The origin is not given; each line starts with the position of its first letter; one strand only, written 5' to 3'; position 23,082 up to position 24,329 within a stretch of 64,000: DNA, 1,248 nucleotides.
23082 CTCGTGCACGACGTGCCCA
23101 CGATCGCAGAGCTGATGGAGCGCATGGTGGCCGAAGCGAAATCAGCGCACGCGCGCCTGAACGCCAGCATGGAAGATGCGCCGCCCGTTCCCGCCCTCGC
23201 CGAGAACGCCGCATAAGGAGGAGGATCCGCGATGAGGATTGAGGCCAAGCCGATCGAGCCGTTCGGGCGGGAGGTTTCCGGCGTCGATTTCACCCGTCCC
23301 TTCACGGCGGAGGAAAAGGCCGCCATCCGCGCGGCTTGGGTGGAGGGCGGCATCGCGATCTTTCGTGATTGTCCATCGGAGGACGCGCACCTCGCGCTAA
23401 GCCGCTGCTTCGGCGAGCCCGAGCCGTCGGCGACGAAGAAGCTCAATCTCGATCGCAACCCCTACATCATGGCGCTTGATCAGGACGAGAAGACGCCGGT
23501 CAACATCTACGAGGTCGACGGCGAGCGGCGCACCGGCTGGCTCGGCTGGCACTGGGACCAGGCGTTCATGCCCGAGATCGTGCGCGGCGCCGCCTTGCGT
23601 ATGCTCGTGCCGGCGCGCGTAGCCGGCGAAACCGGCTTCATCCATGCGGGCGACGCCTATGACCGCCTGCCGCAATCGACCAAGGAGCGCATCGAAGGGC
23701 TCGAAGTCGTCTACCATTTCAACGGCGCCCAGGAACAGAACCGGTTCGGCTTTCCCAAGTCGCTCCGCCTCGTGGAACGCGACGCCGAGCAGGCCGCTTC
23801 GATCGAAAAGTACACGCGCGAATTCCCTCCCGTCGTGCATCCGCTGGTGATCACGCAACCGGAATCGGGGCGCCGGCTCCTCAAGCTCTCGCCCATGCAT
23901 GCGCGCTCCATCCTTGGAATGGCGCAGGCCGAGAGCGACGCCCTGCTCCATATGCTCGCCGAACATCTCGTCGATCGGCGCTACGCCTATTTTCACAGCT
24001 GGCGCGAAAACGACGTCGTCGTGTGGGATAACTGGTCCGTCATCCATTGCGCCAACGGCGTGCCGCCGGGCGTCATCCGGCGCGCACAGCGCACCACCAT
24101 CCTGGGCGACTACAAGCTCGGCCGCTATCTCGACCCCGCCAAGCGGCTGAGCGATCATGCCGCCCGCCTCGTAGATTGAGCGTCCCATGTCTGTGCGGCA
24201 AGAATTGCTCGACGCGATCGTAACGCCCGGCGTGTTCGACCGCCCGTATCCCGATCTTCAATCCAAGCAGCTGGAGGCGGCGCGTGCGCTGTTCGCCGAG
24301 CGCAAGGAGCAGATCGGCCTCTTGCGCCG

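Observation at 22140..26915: LuxE-like / LuxC-like acid-reductase pair with no luciferase, co-operonic with a TauD dioxygenase and a nitronate monooxygenase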

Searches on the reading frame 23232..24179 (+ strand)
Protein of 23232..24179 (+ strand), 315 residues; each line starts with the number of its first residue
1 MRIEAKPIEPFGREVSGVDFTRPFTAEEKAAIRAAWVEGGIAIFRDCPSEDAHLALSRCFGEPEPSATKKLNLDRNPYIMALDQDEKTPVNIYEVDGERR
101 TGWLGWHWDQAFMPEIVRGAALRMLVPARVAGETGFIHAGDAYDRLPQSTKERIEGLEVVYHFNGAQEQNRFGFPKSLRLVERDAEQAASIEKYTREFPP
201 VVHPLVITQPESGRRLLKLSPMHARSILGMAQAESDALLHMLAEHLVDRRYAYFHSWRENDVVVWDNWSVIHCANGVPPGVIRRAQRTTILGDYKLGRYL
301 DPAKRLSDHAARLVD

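Call 3: search_protein_families(library=pfam, proteins=[window:23232-24179:+], max_evalue=0.01)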
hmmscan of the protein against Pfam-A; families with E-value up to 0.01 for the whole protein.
window:23232-24179:+ (315 aa): 1 family
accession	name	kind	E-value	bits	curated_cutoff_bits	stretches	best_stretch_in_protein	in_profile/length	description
PF02668.22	TauD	-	5.1e-49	168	27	1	5-288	2-266/267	Taurine catabolism dioxygenase TauD, TfdA family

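Call 4: search_protein_families(library=ncbifam, proteins=[window:23232-24179:+], max_evalue=0.01)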
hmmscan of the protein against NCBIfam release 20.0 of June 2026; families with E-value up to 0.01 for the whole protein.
window:23232-24179:+ (315 aa): 3 families
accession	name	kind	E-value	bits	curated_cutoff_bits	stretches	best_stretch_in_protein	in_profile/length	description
NF007104.0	PRK09553.1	equivalog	3.4e-28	98.6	313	1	3-295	5-278/282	taurine dioxygenase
NF045815.1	Neo-PentlctneFsynPtlD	equivalog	9e-22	77.7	550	1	5-280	5-276/301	neopentalenolactone/pentalenolactone F synthase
NF049937.1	CMthFAOxDecarbScoE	equivalog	9.4e-19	67.6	400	1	1-290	1-283/295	(3R)-3-[(carboxymethyl)amino]fatty acid oxygenase/decarboxylase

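Call 69: search_solved_structures(query=window:23232-24179:+, max_evalue=0.00001)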
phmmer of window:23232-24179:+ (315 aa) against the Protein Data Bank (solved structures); distinct sequences matched with E-value up to 0.00001: 27.
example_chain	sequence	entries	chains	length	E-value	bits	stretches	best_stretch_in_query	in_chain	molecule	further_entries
5keu_A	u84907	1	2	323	1.2e-26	96.8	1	3-297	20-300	Taurine dioxygenase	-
3pvj_A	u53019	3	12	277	2e-24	89.5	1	5-293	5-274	Alpha-ketoglutarate-dependent taurine dioxygenase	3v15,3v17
5hsx_A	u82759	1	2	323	6.6e-24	87.8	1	3-297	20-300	Putative alpha-ketoglutarate-dependent taurine dioxygenase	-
6d3i_A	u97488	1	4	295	1.3e-23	86.8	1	6-294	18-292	ftv7 dioxygenase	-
6d3h_A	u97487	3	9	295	1.7e-23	86.5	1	6-294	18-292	FT_T dioxygenase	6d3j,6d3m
5j92_A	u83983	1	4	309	3.5e-22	82.1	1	8-294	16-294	Putative alpha KG dependent 2,4-D dioxygenase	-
6d0o_A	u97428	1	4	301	3.5e-22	82.1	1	3-292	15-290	(R)-phenoxypropionate/alpha-ketoglutarate-dioxygenase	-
5bk9_A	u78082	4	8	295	7.2e-22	81.1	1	3-292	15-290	(R)-phenoxypropionate/alpha-ketoglutarate-dioxygenase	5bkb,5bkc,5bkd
6d1o_A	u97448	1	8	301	3.4e-20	75.6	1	3-292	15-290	(R)-phenoxypropionate/alpha-ketoglutarate-dioxygenase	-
1gqw_A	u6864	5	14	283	9.4e-19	70.9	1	2-295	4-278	ALPHA-KETOGLUTARATE-DEPENDENT TAURINE DIOXYGENASE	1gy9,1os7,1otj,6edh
5bke_A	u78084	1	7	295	1.4e-18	70.3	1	11-292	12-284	Alpha-ketoglutarate-dependent 2,4-dichlorophenoxyacetate dioxygenase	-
4j5i_A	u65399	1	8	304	3.2e-16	62.5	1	105-305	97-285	Alpha-ketoglutarate-dependent taurine dioxygenase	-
1oij_A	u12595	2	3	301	1.2e-14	57.3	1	10-296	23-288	PUTATIVE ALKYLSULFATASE ATSK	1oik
4y0e_A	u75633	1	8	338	1.5e-14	57.1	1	104-295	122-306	Putative dioxygenase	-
1oij_C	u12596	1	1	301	2.5e-14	56.3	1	10-297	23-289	PUTATIVE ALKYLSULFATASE ATSK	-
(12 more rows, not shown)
